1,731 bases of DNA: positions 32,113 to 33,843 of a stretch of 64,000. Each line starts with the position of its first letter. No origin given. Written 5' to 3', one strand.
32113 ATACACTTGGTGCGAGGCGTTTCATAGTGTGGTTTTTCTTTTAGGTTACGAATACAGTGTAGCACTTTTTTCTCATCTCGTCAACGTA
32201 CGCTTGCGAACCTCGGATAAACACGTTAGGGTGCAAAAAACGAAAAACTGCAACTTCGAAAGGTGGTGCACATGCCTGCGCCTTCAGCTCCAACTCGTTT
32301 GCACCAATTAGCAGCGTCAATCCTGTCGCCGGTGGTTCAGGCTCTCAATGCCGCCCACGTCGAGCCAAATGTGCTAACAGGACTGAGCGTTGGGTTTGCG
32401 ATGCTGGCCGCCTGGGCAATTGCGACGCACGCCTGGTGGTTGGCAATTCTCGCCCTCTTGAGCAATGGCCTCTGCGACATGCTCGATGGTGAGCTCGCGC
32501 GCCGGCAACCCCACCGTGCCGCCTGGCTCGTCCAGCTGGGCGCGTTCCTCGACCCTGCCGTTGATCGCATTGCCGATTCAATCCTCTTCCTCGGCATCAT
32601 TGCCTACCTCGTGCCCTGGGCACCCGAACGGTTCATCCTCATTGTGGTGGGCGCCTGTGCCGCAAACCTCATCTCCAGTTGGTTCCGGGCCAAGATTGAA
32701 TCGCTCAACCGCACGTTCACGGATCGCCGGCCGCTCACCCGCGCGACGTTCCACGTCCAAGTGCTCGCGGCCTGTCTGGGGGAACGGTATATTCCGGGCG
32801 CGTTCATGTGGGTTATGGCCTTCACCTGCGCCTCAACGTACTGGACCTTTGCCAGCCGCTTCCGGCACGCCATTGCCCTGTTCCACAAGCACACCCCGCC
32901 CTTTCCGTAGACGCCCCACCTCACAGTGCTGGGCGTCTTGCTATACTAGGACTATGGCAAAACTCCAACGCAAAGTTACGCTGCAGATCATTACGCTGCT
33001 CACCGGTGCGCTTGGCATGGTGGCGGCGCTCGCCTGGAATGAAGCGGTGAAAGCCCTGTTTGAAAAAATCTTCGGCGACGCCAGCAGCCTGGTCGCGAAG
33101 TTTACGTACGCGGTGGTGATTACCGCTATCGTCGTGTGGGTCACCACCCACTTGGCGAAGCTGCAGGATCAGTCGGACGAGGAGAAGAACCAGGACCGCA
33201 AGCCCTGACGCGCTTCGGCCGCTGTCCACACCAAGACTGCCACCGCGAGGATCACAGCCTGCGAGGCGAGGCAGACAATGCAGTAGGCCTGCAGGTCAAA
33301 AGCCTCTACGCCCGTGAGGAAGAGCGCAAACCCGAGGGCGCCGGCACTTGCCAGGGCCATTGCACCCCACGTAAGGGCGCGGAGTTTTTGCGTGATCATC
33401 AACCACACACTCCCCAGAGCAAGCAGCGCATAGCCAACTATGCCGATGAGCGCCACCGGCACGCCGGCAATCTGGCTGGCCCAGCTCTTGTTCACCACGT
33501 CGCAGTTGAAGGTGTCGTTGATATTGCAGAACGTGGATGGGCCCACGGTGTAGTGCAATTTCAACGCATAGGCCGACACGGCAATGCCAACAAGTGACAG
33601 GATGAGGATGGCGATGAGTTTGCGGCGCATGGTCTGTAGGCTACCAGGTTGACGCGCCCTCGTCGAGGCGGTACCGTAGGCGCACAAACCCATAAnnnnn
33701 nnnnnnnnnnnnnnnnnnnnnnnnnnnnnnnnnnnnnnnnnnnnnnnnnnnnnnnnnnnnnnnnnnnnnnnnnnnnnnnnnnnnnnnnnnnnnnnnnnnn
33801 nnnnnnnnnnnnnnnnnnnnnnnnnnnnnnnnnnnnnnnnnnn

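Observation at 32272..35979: Membrane/lipid-type cluster: CDP-alcohol phosphatidyltransferase, small 2-TM protein, VKOR, FabH-like KAS III with insertion, and an unknown 305-aa protein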

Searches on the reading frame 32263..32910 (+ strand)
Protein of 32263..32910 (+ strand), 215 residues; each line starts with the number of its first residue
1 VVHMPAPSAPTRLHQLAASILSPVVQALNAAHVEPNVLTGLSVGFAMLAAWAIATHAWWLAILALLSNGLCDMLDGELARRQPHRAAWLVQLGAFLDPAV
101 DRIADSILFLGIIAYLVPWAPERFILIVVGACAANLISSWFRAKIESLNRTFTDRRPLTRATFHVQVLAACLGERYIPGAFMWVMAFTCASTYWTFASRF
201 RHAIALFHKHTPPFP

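Call 3: search_protein_families(library=pfam, proteins=[window:32263-32910:+], max_evalue=0.01)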
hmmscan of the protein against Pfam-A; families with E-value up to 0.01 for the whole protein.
window:32263-32910:+ (215 aa): 1 family
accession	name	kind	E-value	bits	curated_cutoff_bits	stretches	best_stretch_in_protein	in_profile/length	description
PF01066.26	CDP-OH_P_transf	-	3.2e-13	50.8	22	1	35-190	4-148/152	CDP-alcohol phosphatidyltransferase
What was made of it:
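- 32272..32910 (+): CDP-alcohol phosphatidyltransferase no. 2, PIP/AIP-synthase-like. It is a window-lineage-specific insertion between PilT and DUF5654. PF01066, E 3e-13 (call 3).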

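Call 4: search_protein_families(library=ncbifam, proteins=[window:32263-32910:+], max_evalue=0.01)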
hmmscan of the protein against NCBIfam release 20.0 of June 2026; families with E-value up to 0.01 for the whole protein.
window:32263-32910:+ (215 aa): 6 families
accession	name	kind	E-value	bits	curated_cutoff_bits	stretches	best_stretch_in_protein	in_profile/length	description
NF040950.1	archin_ph_syn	equivalog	1.5e-23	83.7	180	1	12-204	3-188/191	archaetidylinositol phosphate synthase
NF045883.1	PIPSynth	equivalog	2.4e-17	63.3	170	1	15-193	5-182/197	phosphatidylinositol phosphate synthase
NF052561.1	PIPSynBT1523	equivalog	3.2e-10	40.1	350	1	13-149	5-147/232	hypothetical protein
NF041135.1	IPPtranDIPPsyn_Thcocales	equivalog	6.4e-08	32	580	1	24-137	241-348/419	bifunctional L-myo-inositol-1-phosphate cytidylyltransferase/CDP-L-myo-inositol myo-inositolphosphotransferase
NF053678.1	ClpnSynClsA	equivalog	4.2e-06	27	240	1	46-120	17-89/180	cardiolipin synthase ClsA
TIGR00560.1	pgsA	equivalog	3.3e-05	24.5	109.1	1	52-128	27-98/183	CDP-diacylglycerol--glycerol-3-phosphate 3-phosphatidyltransferase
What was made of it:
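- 32272..32910 (+): Best NCBIfam matches are archaetidylinositol-P synthase (84 bits, cut-off 180) and PIP synthase (63, cut-off 170) (call 4).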

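Call 69: find_homologous_proteins(query=window:32263-32910:+)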
Query window:32263-32910:+ (215 aa): 13 proteins with E <= 0.001 among 1601 candidates.
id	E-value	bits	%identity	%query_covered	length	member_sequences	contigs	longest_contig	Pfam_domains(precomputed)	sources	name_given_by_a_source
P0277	8.8e-137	472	100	99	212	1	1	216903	PF01066.27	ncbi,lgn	-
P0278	6.5e-46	175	46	98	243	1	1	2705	PF01066.27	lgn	-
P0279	5.4e-41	159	43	93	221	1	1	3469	PF01066.27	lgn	-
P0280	7.9e-41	158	48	87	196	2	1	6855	PF01066.27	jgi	jgi:phosphatidylglycerophosphate synthase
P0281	1.9e-39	154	44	95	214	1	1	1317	PF01066.27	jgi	jgi:phosphatidylglycerophosphate synthase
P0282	9.5e-35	138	42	92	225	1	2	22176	PF01066.27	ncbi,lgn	-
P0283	1.8e-34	137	38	95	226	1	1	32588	PF01066.27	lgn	-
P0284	6.8e-32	129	54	63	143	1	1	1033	PF01066.27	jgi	jgi:phosphatidylglycerophosphate synthase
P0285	1.8e-31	128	38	94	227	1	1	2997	PF01066.27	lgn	-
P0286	2.5e-30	124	39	87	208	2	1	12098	PF01066.27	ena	-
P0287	1.2e-28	118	42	77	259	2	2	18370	PF01066.27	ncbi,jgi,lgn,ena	ncbi:MAG: CDP-alcohol phosphatidyltransferase family protein [Patescibacteria group bacterium]|jgi:p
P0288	4.0e-6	45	38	54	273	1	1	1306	PF01066.27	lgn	-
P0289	2.5e-4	39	28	89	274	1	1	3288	PF01066.27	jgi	-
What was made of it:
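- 32272..32910 (+): Only 13 homologues, all <=48% identical apart from the window's own record (call 69).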

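Call 70: find_encoding_contigs(protein=P0283, flank=8000, max_places=1)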
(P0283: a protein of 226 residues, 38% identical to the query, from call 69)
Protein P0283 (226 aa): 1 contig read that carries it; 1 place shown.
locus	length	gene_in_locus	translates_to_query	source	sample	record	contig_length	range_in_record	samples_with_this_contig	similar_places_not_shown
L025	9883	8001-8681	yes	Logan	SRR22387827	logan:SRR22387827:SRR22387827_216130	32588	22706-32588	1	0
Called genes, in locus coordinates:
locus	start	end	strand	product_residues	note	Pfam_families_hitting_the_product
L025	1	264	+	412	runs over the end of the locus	PF05970:PIF1, PF13245:AAA_19, PF13401:AAA_22 (weak), PF13604:AAA_30, PF21530:Pif1_2B_dom (weak)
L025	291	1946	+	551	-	PF01551:Peptidase_M23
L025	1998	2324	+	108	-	PF13646:HEAT_2 (faint)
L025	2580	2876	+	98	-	-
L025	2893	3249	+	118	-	-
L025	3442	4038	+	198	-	PF02142:MGS, PF01808:AICARFT_IMPCHas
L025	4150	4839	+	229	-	PF00702:Hydrolase, PF13419:HAD_2, PF13242:Hydrolase_like (weak)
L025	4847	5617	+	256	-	-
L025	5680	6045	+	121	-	PF00190:Cupin_1 (weak), PF05899:Cupin_3 (weak), PF07883:Cupin_2, PF02311:AraC_binding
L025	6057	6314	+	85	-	-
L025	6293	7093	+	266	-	PF12146:Hydrolase_4 (weak), PF00326:Peptidase_S9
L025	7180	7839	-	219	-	-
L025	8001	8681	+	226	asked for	PF01066:CDP-OH_P_transf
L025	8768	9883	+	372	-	?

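Call 71: find_encoding_contigs(protein=P0282, flank=8000, max_places=1)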
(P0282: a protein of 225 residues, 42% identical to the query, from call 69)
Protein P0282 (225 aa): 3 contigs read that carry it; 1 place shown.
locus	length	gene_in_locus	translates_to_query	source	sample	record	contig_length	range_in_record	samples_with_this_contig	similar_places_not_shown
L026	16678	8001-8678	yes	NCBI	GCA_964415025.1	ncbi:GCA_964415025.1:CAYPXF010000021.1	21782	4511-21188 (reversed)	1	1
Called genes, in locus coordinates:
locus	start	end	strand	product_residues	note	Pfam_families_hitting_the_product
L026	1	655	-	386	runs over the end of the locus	PF17092:PCB_OB (faint), PF21710:Spt6_S1 (faint), PF13509:S1_2 (faint), PF00575:S1, PF23459:S1_RRP5 (weak)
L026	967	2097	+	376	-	-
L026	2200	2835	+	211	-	PF13483:Lactamase_B_3, PF12706:Lactamase_B_2 (weak)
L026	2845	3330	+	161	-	-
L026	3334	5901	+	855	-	PF00521:DNA_topoisoIV, PF03989:DNA_gyraseA_C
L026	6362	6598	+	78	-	PF01783:Ribosomal_L32p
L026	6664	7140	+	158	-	PF01029:NusB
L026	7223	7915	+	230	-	PF22935:RM44_endonuclase (weak), PF14622:Ribonucleas_3_3, PF00636:Ribonuclease_3, PF00035:dsrm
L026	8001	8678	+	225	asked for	PF01066:CDP-OH_P_transf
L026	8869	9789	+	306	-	PF02729:OTCace_N, PF00185:OTCace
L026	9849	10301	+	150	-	PF01948:PyrI, PF02748:PyrI_C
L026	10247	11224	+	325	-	PF01180:DHO_dh, PF01207:Dus (faint)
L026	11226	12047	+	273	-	PF00175:NAD_binding_1 (weak), PF10418:DHODB_Fe-S_bind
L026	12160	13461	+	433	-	PF01979:Amidohydro_1, PF12890:DHOase, PF07969:Amidohydro_3 (weak)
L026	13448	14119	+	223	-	PF00156:Pribosyltran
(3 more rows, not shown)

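Call 97: search_solved_structures(query=window:32272-32910:+, max_evalue=0.01, show_alignments=1)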
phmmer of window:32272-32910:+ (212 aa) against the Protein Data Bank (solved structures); distinct sequences matched with E-value up to 0.01: 6.
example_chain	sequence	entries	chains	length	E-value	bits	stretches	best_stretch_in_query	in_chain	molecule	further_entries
6h53_A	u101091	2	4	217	6.1e-05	26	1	14-144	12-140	CDP-diacylglycerol--inositol 3-phosphatidyltransferase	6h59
6h5a_A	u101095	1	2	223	6.6e-05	25.9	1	14-144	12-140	CDP-diacylglycerol--inositol 3-phosphatidyltransferase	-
5d92_D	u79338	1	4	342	0.00023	24.2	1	13-150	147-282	AF2299 protein,Phosphatidylinositol synthase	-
5d91_A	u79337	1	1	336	0.00037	23.5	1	13-150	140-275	AF2299 protein,Phosphatidylinositol synthase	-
6wm5_A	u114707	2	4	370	0.0011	22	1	17-144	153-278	AfCTD-Phosphatidylinositol-phosphate synthase (PIPS) fusion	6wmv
4o6m_A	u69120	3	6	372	0.0065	19.4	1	25-169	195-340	AF2299, a CDP-alcohol phosphotransferase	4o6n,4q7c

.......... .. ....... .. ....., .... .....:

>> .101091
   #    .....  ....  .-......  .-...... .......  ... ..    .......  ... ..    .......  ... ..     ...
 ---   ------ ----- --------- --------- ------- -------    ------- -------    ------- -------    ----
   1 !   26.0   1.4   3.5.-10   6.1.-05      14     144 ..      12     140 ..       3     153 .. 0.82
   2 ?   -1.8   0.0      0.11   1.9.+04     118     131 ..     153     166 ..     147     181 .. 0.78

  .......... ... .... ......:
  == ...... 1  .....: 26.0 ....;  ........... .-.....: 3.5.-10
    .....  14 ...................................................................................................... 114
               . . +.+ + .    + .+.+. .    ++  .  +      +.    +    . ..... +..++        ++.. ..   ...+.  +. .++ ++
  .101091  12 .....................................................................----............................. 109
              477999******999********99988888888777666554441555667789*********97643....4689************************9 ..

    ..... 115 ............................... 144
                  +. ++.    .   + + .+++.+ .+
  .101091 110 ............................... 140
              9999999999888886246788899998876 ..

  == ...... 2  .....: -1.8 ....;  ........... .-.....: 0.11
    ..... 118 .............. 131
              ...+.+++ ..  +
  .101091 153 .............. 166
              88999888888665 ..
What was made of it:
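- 32272..32910 (+): Best PDB hits are the PIP synthases 6h53, 5d92 and 6wm5 (call 97).
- On CDP-alcohol phosphatidyltransferase (PF01066); PIP/AIP synthase subfamily: The best solved relatives are PIP synthases at E 6e-5 (call 97).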

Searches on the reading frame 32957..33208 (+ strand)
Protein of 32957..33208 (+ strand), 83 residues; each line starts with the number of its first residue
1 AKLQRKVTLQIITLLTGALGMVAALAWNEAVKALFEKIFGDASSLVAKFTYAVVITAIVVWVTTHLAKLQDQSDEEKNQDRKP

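Call 3: search_protein_families(library=pfam, proteins=[window:32957-33208:+], max_evalue=0.01)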
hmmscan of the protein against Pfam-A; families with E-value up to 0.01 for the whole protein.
window:32957-33208:+ (83 aa): 1 family
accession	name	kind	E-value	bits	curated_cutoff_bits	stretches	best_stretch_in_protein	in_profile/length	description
PF18898.5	DUF5654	-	5.2e-19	68.4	23.8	1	4-71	2-69/71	Family of unknown function (DUF5654)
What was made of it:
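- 32957..33208 (+): DUF5654 small 2-TM protein. Its 3' end overlaps the VKOR 3' end convergently by 40 nt. PF18898, E 5e-19 (call 3).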

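Call 4: search_protein_families(library=ncbifam, proteins=[window:32957-33208:+], max_evalue=0.01)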
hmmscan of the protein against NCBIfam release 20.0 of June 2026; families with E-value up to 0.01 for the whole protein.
window:32957-33208:+ (83 aa): 1 family
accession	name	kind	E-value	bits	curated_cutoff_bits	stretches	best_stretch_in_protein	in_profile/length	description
TIGR03753.1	blh_monoox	subfamily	0.0084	15.7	95.25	1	13-73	91-152/260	beta-carotene 15,15'-dioxygenase, Brp/Blh family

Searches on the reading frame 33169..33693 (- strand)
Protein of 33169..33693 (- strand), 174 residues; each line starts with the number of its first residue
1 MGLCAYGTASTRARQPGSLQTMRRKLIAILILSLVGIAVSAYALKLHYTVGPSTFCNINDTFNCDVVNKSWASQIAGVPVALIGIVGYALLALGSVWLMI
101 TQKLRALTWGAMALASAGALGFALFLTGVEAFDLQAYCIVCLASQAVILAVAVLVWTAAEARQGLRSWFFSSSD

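Call 3: search_protein_families(library=pfam, proteins=[window:33169-33693:-], max_evalue=0.01)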
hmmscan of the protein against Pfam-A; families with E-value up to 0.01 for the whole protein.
window:33169-33693:- (174 aa): 1 family
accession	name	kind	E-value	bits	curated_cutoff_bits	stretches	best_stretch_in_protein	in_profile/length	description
PF07884.19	VKOR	-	9.8e-24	84.4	27.5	1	28-156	2-134/134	Vitamin K epoxide reductase family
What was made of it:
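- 33169..33630 (-): VKOR-family thiol oxidoreductase (153 aa), on the same strand as TrxR. PF07884, E 1e-23 (call 3).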

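Call 4: search_protein_families(library=ncbifam, proteins=[window:33169-33693:-], max_evalue=0.01)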
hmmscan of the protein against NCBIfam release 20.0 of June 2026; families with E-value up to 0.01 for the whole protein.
window:33169-33693:- (174 aa): 3 families
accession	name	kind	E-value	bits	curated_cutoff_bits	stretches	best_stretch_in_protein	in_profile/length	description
NF011480.0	PRK14889.1-4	equivalog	3e-15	56.8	120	1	22-155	2-126/132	VKOR family protein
NF011479.0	PRK14889.1-2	equivalog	0.00015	22.1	264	1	29-154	13-138/145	VKOR family protein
NF011478.0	PRK14889.1-1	equivalog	0.00082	19.4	182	1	23-156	3-141/152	VKOR family protein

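Call 85: find_related_loci(query=A7, collection=metagenome_contigs, flank=4000)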
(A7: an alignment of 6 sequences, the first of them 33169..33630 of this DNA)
Query A7 (153 aa) in metagenome_contigs; peptide patterns used: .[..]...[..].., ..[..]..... (x = any residue, [..] = any of these).
512 stretches matched a pattern; 386 encode a relative of the query (tblastn E <= 1e-3); the best 80 are kept; 80 distinct loci.
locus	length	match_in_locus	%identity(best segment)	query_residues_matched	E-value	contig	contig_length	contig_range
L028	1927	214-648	85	1-145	4e-83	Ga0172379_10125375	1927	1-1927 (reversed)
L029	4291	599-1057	79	1-153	2e-79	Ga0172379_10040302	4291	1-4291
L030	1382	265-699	79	1-145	2e-78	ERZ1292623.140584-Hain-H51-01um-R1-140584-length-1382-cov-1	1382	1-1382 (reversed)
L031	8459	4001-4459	80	1-153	4e-74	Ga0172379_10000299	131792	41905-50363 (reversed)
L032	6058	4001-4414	75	8-145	1e-68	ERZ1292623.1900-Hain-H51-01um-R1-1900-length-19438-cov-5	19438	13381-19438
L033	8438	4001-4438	69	2-147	4e-67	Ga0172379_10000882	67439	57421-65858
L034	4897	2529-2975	62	1-149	1e-56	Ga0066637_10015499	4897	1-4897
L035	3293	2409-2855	62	1-149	1e-56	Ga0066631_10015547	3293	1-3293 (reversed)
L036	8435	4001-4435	61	1-145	3e-52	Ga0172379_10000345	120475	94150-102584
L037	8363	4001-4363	50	1-125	1e-34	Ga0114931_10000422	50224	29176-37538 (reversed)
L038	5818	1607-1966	49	1-125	2e-33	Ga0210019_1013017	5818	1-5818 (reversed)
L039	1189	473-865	49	2-136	7e-34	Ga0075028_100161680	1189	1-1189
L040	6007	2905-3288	47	2-133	9e-33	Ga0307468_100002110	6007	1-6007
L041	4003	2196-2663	46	1-153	7e-33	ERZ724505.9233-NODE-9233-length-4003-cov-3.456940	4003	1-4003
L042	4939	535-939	45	1-140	2e-32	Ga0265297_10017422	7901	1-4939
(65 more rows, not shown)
